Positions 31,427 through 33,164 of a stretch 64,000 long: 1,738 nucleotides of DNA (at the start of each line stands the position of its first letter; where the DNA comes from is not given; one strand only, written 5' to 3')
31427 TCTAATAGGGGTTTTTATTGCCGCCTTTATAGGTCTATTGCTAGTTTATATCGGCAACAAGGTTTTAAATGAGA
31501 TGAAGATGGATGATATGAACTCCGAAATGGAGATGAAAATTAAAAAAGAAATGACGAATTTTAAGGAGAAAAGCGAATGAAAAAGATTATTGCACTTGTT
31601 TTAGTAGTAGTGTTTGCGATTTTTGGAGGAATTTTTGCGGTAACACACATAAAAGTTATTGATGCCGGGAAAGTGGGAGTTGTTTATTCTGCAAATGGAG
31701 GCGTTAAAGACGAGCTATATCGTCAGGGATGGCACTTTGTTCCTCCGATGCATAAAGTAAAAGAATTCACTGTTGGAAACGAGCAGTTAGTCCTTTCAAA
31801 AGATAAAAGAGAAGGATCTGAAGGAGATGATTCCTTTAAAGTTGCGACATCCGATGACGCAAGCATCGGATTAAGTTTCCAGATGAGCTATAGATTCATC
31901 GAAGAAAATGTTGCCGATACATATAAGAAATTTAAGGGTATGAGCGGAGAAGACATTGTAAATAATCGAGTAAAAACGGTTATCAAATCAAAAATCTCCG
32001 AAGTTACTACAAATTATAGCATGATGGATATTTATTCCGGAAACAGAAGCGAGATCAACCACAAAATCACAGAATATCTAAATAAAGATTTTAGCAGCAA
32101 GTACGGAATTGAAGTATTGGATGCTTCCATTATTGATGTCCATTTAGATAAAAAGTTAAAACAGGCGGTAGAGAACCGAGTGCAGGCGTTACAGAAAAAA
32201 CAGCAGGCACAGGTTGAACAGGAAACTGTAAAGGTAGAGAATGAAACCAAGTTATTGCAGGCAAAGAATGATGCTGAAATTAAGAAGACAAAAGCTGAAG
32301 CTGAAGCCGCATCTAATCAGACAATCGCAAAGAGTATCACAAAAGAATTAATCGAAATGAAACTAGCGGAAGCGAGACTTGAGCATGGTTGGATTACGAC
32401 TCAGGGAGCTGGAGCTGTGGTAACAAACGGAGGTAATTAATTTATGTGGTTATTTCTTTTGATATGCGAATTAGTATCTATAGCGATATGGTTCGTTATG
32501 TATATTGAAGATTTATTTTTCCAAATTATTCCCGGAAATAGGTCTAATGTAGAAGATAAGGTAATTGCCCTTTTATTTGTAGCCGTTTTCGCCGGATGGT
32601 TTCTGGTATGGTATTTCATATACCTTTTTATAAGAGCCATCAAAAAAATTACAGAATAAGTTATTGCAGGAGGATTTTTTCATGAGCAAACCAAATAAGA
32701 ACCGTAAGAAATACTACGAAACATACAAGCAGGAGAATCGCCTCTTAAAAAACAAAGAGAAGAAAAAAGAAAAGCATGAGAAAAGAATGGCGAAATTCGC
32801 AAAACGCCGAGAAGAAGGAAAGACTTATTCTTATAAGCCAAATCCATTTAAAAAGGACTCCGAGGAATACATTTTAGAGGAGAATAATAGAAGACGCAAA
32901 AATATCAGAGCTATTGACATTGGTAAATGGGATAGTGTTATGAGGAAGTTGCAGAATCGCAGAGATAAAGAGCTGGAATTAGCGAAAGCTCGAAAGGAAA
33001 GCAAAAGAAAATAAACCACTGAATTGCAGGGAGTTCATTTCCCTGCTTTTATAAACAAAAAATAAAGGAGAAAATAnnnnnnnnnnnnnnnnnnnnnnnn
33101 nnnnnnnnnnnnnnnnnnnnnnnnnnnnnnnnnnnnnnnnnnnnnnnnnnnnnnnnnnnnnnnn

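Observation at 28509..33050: One transcription unit joining the sigma-DUF262 protein to an SPFH (flotillin-like) membrane module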

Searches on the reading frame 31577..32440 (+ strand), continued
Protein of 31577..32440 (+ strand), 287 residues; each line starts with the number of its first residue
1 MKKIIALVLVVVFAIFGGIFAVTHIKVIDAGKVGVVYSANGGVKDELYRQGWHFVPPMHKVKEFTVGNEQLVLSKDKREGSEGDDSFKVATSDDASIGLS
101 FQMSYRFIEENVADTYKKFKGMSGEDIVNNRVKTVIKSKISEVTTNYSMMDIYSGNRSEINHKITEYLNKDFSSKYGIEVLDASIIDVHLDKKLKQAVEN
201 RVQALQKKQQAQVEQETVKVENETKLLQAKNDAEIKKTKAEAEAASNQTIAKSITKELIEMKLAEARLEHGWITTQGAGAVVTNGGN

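Call 98: get_annotated_region(hit=H3, flank=3500)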
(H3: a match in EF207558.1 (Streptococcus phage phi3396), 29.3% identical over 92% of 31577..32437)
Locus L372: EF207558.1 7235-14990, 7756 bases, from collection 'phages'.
description: Streptococcus phage phi3396, complete genome.
organism: Streptococcus phage phi3396 (NCBI taxid 423476)
taxonomy: Viruses; Duplodnaviria; Heunggongvirae; Uroviricota; Caudoviricetes
host: Streptococcus dysgalactiae subsp. equisimilis NS3396; source: -; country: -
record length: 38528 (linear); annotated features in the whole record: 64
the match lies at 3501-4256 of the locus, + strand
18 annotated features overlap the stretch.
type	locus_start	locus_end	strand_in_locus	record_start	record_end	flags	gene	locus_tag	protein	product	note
CDS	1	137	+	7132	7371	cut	ssb1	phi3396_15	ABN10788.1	putative single-strand binding protein 1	-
CDS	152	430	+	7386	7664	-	-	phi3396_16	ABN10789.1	hypothetical protein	-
CDS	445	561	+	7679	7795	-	-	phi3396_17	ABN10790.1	hypothetical protein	-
CDS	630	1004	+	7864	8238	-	-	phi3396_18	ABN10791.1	hypothetical protein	-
CDS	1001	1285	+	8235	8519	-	-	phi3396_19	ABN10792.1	hypothetical protein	-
CDS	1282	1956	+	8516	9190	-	-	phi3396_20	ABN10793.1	putative N-6 adenine-specific DNA methylase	-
CDS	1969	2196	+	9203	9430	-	-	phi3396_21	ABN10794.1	hypothetical protein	-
CDS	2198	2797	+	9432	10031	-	-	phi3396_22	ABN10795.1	hypothetical protein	-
CDS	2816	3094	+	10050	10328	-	-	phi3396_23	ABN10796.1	hypothetical protein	-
CDS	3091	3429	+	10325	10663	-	-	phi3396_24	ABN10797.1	putative immunity repressor protein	-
CDS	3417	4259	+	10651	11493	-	phb1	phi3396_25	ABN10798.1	putative prohibitin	-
CDS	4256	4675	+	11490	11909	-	-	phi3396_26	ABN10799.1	putative phage transcriptional activator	-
CDS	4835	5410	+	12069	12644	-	-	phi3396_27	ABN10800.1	probable site-specific tyrosine recombinase xerc_like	-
CDS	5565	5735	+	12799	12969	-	-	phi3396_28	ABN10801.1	hypothetical protein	-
CDS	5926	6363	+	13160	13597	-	-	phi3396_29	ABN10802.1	hypothetical protein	-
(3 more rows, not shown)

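Call 99: get_annotated_region(hit=H5, flank=2500)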
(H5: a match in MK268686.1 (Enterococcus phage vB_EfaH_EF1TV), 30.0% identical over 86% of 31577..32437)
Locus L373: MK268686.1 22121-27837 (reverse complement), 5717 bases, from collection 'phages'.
description: Enterococcus phage vB_EfaH_EF1TV, complete genome.
organism: Enterococcus phage vB_EfaH_EF1TV (NCBI taxid 2500558)
taxonomy: Viruses; Duplodnaviria; Heunggongvirae; Uroviricota; Caudoviricetes; Herelleviridae; Brockvirinae; Kochikohdavirus
host: Enterococcus faecalis 1/1112; source: hospital wastewater; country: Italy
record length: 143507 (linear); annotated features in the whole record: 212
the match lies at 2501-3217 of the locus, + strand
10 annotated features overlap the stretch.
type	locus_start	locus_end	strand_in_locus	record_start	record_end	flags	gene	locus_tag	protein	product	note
CDS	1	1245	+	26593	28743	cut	-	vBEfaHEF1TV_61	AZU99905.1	putative ribonucleotide reductase of class Ib (aerobic), alpha subunit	Ribonucleotide reductase alpha subunit. Active site: T149,P150,S165,C166,G194,N374,C376,E378,L405,A574,P575, ...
CDS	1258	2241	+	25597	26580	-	-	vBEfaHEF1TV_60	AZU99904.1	putative ribonucleotide reductase of class Ib (aerobic), beta subunit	Ribonucleoside-diphosphate reductase, class 1b, beta subunit. Diiron center: D68,E99,H102,E159,E193,H196. Tyrosyl ...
CDS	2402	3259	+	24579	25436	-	-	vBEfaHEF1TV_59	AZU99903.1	putative anti-proliferative/prohibitin family protein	Regulator of protease activity HflC, stomatin/prohibitin superfamily [Posttranslational modification, protein turnover, ...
CDS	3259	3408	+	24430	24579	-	-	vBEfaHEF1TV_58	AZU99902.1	hypothetical protein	-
CDS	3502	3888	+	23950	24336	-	-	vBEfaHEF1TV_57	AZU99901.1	hypothetical protein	Zinc-finger-containing domain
CDS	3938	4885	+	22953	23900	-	-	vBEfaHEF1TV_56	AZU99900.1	putative thymidylate synthase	Flavin-dependent thymidylate synthase. Active site: G33,E70,W93,W96,Y107,C195,V196,A214,R215,S216,D218,F225, ...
CDS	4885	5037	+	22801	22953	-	-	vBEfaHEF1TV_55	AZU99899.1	hypothetical protein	-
CDS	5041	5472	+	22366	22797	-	-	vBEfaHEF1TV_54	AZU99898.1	hypothetical protein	-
CDS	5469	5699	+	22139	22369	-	-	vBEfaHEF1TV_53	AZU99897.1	hypothetical protein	-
CDS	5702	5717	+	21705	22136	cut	-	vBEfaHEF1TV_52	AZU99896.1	hypothetical protein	-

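Call 100: search_protein_families(library=pfam, proteins=[L372:3091-3429:+, L372:4256-4675:+, L372:4835-5410:+, L373:3259-3408:+, L372:3417-4259:+], max_evalue=0.01)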
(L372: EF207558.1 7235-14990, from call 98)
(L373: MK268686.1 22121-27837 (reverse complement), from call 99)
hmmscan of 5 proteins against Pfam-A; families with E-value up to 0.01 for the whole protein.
L372:3091-3429:+ (112 aa): 5 families
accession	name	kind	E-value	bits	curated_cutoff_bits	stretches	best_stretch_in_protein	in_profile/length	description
PF01381.28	HTH_3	-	2.1e-14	53.7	23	1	5-59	1-55/55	Helix-turn-helix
PF12844.13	HTH_19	-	3.8e-09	36.8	30.2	1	4-59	3-58/64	Helix-turn-helix domain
PF13560.12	HTH_31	-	1e-05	26.2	27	1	5-57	6-59/64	Helix-turn-helix domain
PF07022.19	Phage_CI_repr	-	0.00037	21.2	22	1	5-61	3-59/65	Bacteriophage CI repressor helix-turn-helix domain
PF13443.12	HTH_26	-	0.0015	19.2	22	1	4-57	1-55/63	Cro/C1-type HTH DNA-binding domain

L372:4256-4675:+ (139 aa): 1 family
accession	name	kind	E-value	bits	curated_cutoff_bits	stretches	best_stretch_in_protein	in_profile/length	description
PF05263.17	DUF722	-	0.0083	16.8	29.8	1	66-134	60-127/134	Protein of unknown function (DUF722)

L372:4835-5410:+ (191 aa): 1 family
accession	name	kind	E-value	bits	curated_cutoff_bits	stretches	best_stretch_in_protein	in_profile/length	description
PF00589.27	Phage_integrase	-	2e-27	96.5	27.1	1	24-179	21-170/172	Phage integrase family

L373:3259-3408:+ (49 aa): 0 families

L372:3417-4259:+ (280 aa): 1 family
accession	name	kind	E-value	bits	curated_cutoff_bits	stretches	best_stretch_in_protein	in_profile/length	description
PF01145.31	Band_7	-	2.1e-21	77.2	23.6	1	33-216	2-166/176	SPFH domain / Band 7 family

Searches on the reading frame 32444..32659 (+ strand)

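Call 7: search_protein_families(library=pfam, proteins=[window:32444-32659:+], max_evalue=0.1)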
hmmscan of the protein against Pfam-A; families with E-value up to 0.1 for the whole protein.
window:32444-32659:+ (71 aa): 2 families
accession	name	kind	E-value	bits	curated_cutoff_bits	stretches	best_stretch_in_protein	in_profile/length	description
PF06455.17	NADH5_C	-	0.025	14.6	28.2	1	28-60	21-53/181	NADH dehydrogenase subunit 5 C-terminus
PF07884.19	VKOR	-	0.061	13.9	27.5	1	17-69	63-115/134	Vitamin K epoxide reductase family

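Call 12: search_protein_families(library=phrogs, proteins=[window:32444-32659:+], max_evalue=0.01)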
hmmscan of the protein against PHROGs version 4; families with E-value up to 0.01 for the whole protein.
window:32444-32659:+ (71 aa): 0 families

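Call 13: search_protein_families(library=padloc, proteins=[window:32444-32659:+], max_evalue=0.01)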
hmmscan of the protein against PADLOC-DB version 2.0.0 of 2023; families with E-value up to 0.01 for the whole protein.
window:32444-32659:+ (71 aa): 0 families

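Call 23: search_protein_families(library=ncbifam, proteins=[window:32444-32659:+], max_evalue=0.01)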
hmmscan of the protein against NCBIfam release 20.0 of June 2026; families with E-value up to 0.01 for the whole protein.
window:32444-32659:+ (71 aa): 0 families

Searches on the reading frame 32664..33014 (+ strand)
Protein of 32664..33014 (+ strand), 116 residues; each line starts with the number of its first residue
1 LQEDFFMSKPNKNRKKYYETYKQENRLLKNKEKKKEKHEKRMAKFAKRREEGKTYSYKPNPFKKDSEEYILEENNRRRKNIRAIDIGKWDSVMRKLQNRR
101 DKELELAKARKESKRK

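Call 7: search_protein_families(library=pfam, proteins=[window:32664-33014:+], max_evalue=0.1)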
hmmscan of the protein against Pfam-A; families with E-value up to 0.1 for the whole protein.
window:32664-33014:+ (116 aa): 1 family
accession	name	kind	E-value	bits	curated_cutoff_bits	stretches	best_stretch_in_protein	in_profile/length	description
PF11312.14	Methyltransf_34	-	0.0073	16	26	1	72-114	113-155/304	Putative SAM-dependent methyltransferase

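Call 12: search_protein_families(library=phrogs, proteins=[window:32664-33014:+], max_evalue=0.01)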
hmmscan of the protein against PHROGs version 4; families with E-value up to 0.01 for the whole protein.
window:32664-33014:+ (116 aa): 0 families

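Call 13: search_protein_families(library=padloc, proteins=[window:32664-33014:+], max_evalue=0.01)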
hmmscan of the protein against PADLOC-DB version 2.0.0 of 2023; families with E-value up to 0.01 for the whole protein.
window:32664-33014:+ (116 aa): 0 families

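Call 23: search_protein_families(library=ncbifam, proteins=[window:32664-33014:+], max_evalue=0.01)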
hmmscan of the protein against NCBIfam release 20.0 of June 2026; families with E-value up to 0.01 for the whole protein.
window:32664-33014:+ (116 aa): 0 families
